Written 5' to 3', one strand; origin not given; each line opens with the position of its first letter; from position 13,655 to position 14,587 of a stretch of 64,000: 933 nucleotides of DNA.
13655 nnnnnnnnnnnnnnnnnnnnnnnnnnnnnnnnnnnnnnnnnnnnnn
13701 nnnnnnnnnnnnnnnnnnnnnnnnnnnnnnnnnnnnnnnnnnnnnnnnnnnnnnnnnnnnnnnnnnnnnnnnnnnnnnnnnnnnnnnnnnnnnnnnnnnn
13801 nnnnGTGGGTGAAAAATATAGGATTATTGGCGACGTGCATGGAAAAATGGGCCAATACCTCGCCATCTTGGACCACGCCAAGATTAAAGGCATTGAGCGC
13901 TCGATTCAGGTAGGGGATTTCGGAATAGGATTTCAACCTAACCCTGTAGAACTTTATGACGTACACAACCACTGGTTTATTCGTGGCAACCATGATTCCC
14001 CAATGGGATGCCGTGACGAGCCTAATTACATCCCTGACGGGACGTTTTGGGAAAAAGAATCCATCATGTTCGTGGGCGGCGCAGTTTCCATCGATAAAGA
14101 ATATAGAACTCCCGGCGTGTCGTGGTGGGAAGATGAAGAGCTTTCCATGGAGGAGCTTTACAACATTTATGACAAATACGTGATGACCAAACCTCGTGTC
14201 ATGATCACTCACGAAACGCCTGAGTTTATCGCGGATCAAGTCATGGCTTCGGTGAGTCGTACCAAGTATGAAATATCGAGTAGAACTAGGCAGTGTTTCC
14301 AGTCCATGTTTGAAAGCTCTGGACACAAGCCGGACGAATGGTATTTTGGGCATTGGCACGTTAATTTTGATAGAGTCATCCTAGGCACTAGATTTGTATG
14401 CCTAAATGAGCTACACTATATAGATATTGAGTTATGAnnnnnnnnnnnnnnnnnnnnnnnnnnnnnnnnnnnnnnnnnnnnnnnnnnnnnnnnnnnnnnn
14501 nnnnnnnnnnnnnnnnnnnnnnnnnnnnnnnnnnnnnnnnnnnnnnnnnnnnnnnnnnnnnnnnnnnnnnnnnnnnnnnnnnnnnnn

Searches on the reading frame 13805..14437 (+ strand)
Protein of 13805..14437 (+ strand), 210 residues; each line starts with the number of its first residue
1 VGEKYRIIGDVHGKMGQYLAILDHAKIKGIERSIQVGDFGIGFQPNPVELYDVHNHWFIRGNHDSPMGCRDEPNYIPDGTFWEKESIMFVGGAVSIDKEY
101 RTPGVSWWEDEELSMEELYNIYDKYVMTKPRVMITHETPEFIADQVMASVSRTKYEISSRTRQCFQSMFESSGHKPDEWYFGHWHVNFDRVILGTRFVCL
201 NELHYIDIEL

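Call 95: search_protein_families(library=pfam, proteins=[window:13805-14437:+], max_evalue=0.01)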
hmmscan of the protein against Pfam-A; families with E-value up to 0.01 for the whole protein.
window:13805-14437:+ (210 aa): 2 families
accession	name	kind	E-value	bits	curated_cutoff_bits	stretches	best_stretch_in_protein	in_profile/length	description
PF00149.33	Metallophos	-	6e-06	27.3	21.5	1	7-186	5-190/191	Calcineurin-like phosphoesterase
PF12850.12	Metallophos_2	-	1.8e-05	25.3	27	1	7-198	5-130/154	Calcineurin-like phosphoesterase superfamily domain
